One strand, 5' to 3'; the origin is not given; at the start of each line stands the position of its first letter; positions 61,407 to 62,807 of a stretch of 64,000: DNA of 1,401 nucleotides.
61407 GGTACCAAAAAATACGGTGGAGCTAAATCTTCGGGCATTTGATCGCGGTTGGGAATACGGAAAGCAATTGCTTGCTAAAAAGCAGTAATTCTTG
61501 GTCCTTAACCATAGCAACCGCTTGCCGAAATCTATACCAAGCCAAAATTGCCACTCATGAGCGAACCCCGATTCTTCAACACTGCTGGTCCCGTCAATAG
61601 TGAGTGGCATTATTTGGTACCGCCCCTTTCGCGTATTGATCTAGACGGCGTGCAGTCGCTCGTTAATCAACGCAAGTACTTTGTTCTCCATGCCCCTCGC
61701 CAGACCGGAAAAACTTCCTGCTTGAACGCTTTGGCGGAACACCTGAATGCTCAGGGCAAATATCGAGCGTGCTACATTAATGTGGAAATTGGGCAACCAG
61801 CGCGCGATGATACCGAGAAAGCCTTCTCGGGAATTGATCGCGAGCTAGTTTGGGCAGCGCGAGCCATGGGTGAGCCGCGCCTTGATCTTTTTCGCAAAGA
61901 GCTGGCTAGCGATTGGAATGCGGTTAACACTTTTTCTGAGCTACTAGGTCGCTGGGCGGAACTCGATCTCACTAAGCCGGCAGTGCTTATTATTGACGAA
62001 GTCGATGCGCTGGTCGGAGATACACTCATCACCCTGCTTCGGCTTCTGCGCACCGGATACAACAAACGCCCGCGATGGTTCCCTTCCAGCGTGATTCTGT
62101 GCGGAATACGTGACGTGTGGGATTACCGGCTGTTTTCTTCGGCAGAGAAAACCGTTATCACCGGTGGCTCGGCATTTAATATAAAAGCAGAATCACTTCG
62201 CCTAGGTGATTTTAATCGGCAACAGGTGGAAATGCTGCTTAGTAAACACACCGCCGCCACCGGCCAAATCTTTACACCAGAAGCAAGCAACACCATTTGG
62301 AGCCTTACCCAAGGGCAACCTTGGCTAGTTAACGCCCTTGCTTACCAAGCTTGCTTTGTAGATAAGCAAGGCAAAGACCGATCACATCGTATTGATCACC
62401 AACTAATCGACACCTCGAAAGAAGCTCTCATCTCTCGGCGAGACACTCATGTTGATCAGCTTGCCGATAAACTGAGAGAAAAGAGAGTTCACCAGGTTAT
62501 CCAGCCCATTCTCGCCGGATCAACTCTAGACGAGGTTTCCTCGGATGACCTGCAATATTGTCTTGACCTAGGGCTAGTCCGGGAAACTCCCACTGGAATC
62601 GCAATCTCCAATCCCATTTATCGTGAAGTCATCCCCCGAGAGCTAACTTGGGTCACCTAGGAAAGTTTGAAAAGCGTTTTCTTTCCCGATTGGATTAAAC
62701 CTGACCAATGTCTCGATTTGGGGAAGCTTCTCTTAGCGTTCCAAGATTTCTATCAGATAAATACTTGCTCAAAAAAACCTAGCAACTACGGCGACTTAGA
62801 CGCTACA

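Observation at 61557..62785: AAA-ATPase-like gene with an in-frame TAG and a missing 3' nuclease-like module, ending at the integrase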

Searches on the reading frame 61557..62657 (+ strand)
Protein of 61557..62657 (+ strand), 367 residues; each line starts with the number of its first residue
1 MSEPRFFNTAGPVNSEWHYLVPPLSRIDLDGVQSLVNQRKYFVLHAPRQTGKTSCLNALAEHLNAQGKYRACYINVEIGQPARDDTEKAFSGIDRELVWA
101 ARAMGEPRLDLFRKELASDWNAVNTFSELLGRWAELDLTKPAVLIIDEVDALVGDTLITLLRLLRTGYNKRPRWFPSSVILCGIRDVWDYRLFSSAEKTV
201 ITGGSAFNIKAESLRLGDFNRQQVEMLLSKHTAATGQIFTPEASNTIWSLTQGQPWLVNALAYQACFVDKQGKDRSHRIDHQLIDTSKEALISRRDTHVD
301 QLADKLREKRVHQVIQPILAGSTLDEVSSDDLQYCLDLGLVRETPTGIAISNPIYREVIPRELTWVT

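Call 3: search_protein_families(library=pfam, proteins=[window:61557-62657:+], max_evalue=0.1)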
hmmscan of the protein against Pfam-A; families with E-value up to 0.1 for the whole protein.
window:61557-62657:+ (367 aa): 10 families
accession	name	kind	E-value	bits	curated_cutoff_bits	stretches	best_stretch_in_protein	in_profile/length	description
PF14516.12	AAA_35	-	2.5e-10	40.1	27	1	32-357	24-327/331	AAA-like domain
PF13401.12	AAA_22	-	2.7e-08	34.6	27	1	38-187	4-126/130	AAA domain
PF24883.2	NPHP3_N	-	1.1e-05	26.1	24.8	1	38-169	21-151/164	Nephrocystin 3, N-terminal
PF13191.12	AAA_16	-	3.5e-05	24.8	32.6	1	40-166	25-158/167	AAA ATPase domain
PF00004.35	AAA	-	0.00017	22.4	21.2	1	43-156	2-73/131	ATPase family associated with various cellular activities (AAA)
PF13604.12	AAA_30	-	0.00029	21.1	27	1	34-164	12-112/191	AAA domain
PF01637.24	ATPase_2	-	0.0017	18.6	33.2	1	39-166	20-137/225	ATPase domain predominantly from Archaea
PF13173.12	AAA_14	-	0.0053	17.2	27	1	39-83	2-44/129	AAA domain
PF13245.12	AAA_19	-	0.03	15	25.1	1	38-165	10-115/134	AAA domain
PF09820.16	AAA-ATPase_like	-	0.063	13.5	26.1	0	32-153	24-153/201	Predicted AAA-ATPase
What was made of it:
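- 61557..62756 (+): 5' part (codons 1-400) of a split AAA_35 P-loop ATPase / PD-(D/E)XK-like gene. Walker A is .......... and Walker B is IIDEVD. Pfam AAA_35 E 2.5e-10 (call 3).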

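Call 4: search_protein_families(library=ncbifam, proteins=[window:61557-62657:+], max_evalue=0.1)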
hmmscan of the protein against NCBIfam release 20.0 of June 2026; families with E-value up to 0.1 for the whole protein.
window:61557-62657:+ (367 aa): 0 families

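Call 35: search_protein_families(library=padloc, proteins=[window:61557-62657:+], max_evalue=0.01)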
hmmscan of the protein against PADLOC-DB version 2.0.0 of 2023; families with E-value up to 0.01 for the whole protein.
window:61557-62657:+ (367 aa): 1 family
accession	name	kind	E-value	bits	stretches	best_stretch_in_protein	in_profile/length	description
PDLC04789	PDC-S01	-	0.0086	13.1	0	30-66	8-44/375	-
